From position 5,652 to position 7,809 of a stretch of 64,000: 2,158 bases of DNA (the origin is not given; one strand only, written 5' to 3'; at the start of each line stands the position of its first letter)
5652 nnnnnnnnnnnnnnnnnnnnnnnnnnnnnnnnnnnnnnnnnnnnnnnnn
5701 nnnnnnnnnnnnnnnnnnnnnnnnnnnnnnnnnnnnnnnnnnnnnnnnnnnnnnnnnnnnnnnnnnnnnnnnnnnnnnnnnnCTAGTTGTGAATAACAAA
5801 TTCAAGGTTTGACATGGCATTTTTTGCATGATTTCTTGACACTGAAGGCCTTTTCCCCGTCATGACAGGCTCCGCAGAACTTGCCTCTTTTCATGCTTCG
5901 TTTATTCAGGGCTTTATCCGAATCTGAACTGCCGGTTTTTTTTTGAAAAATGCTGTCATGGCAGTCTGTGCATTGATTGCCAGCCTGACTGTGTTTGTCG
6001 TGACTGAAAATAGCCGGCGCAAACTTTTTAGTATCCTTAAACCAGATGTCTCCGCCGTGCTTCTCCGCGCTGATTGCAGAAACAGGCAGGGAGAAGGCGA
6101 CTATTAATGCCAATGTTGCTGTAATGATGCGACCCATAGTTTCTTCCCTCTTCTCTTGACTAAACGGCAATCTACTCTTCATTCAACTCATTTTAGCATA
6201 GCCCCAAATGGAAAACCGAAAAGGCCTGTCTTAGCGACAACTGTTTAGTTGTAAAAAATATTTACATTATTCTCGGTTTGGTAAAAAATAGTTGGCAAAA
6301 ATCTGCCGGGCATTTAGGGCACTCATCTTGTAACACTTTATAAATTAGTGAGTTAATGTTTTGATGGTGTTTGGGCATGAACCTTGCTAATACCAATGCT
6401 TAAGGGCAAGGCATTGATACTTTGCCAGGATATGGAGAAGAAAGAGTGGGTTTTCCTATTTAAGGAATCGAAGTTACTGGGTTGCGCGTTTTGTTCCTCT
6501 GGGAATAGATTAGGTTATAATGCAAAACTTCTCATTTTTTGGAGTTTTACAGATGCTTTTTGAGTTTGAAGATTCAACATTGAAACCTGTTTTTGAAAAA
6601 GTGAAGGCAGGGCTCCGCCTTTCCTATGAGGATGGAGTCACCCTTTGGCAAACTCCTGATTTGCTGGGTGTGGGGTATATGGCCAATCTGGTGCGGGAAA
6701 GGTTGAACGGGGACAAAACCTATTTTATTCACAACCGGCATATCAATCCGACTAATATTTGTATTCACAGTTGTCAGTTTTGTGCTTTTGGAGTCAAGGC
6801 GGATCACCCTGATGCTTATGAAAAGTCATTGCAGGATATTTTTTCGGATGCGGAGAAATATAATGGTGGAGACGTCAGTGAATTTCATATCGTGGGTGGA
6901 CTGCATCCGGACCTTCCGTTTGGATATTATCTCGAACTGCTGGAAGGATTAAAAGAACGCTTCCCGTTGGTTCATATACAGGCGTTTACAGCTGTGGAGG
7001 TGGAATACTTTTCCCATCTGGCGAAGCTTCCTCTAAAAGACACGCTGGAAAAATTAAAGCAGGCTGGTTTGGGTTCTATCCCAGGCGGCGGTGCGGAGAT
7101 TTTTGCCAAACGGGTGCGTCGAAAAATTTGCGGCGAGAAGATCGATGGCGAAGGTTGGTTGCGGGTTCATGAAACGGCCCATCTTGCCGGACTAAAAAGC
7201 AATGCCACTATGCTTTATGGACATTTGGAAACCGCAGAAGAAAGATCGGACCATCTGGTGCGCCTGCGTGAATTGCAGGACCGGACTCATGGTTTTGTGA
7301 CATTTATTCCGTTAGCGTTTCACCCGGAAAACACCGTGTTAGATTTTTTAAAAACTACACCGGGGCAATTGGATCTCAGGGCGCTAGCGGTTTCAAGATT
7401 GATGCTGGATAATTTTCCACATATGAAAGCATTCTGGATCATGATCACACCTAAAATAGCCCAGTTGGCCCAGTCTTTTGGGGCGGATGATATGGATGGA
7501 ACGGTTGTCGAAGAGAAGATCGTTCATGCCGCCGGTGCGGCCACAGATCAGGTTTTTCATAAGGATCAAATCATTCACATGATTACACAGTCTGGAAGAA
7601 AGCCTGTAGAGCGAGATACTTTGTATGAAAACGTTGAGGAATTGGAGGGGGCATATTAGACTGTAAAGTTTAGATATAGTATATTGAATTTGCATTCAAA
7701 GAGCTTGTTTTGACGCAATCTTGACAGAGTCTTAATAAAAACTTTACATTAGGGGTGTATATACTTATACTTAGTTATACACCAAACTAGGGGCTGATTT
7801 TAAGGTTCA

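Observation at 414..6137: Rieske/cytochrome b operon with an HAO-like octahaem subunit, followed by a Cyc2-like cytochrome-porin and a trihaem cytochrome: candidate outer-membrane-to-quinone electron conduit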

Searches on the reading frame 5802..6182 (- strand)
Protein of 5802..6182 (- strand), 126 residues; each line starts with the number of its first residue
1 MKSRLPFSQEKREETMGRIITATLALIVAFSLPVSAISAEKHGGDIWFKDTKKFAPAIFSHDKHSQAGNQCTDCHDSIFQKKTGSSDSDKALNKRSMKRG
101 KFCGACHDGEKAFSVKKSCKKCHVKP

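Call 3: search_protein_families(library=pfam, proteins=[window:5802-6182:-], max_evalue=0.01)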
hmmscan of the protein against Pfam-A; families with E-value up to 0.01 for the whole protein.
window:5802-6182:- (126 aa): 4 families
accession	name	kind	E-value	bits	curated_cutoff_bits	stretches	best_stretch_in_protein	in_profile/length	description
PF14522.11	Cytochrome_C7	-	3.2e-16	59.3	24.8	1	58-123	2-66/67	Cytochrome c7 and related cytochrome c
PF02085.21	Cytochrom_CIII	-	0.0001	23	22.9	1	51-125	15-84/101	Class III cytochrome C family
PF09699.15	Paired_CXXCH_1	-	0.00021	21.4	20.6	1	67-111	5-40/41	Doubled CXXCH motif (Paired_CXXCH_1)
PF14537.11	Cytochrom_c3_2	-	0.00024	22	25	1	63-123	21-78/79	Cytochrome c3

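Call 4: search_protein_families(library=ncbifam, proteins=[window:5802-6182:-], max_evalue=0.01)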
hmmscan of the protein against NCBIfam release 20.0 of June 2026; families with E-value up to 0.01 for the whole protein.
window:5802-6182:- (126 aa): 1 family
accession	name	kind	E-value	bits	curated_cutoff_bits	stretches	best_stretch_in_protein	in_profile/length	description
TIGR04257.1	nanowire_3heme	domain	3.7e-21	75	40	1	51-123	7-74/75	c(7)-type cytochrome triheme domain-containing protein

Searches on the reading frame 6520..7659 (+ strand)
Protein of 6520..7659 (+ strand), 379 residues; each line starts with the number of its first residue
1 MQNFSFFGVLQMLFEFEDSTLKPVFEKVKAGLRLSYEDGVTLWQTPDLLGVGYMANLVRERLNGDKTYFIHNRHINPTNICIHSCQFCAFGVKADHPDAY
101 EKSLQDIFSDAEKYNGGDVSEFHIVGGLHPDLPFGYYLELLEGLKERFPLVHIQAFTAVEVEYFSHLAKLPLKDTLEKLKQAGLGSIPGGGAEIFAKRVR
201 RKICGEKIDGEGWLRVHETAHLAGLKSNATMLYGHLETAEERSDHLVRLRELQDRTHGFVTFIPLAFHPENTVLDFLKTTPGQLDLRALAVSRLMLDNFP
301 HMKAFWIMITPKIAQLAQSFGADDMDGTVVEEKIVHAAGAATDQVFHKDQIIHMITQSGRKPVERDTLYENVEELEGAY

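Call 3: search_protein_families(library=pfam, proteins=[window:6520-7659:+], max_evalue=0.01)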
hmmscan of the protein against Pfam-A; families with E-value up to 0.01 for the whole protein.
window:6520-7659:+ (379 aa): 2 families
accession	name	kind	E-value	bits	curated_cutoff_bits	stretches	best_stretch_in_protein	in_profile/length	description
PF19288.4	CofH_C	-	3.8e-19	69.2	27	1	257-373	2-120/125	CofH/MqnC C-terminal region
PF04055.27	Radical_SAM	-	2.2e-16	60.9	29.5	1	75-246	1-163/166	Radical SAM superfamily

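Call 4: search_protein_families(library=ncbifam, proteins=[window:6520-7659:+], max_evalue=0.01)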
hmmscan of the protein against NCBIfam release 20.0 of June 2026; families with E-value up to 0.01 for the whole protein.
window:6520-7659:+ (379 aa): 13 families
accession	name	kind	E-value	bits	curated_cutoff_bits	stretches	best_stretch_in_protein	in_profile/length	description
TIGR03700.1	mena_SCO4494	equivalog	3.6e-147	489.9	434.55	1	25-372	2-351/351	aminofutalosine synthase MqnE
TIGR03699.1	menaquin_MqnC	equivalog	8.9e-109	363.4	428.1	1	33-371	2-341/342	cyclic dehypoxanthinyl futalosine synthase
NF006276.0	PRK08444.1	equivalog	1.3e-107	359.9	560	1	24-373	3-351/353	aminofutalosine synthase MqnE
TIGR00423.1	TIGR00423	subfamily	6.6e-106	354.1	260.25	1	68-371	2-309/310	CofH family radical SAM protein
NF005609.0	PRK07360.1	equivalog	5.8e-93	311.6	426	1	19-374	6-370/374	7,8-didemethyl-8-hydroxy-5-deazariboflavin synthase subunit CofH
TIGR03551.1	F420_cofH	equivalog_domain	1.1e-89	300.7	374.1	1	46-372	14-345/345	5-amino-6-(D-ribitylamino)uracil--L-tyrosine 4-hydroxyphenyl transferase CofH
NF006277.0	PRK08445.1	equivalog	5.1e-84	282.1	576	1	33-373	3-346/348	dehypoxanthine futalosine cyclase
NF006687.0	PRK09234.1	equivalog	3.1e-74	250.6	1018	1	27-374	485-839/849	bifunctional FO biosynthesis protein CofGH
NF004580.0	PRK05926.1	equivalog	1.5e-72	244.9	583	1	17-363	11-363/370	hypothetical protein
TIGR03910.1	pyrrolys_PylB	equivalog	0.00011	21.2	348.2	1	20-297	4-269/347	methylornithine synthase PylB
NF004884.0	PRK06245.1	equivalog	0.00093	18.1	209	1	69-297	13-243/340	7,8-didemethyl-8-hydroxy-5-deazariboflavin synthase subunit CofG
TIGR03957.1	rSAM_HmdB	equivalog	0.0011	18.2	320.9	1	174-362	133-315/317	5,10-methenyltetrahydromethanopterin hydrogenase cofactor biosynthesis protein HmdB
TIGR03550.1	F420_cofG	equivalog_domain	0.0023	17.1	213.35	0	72-327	5-265/322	7,8-didemethyl-8-hydroxy-5-deazariboflavin synthase CofG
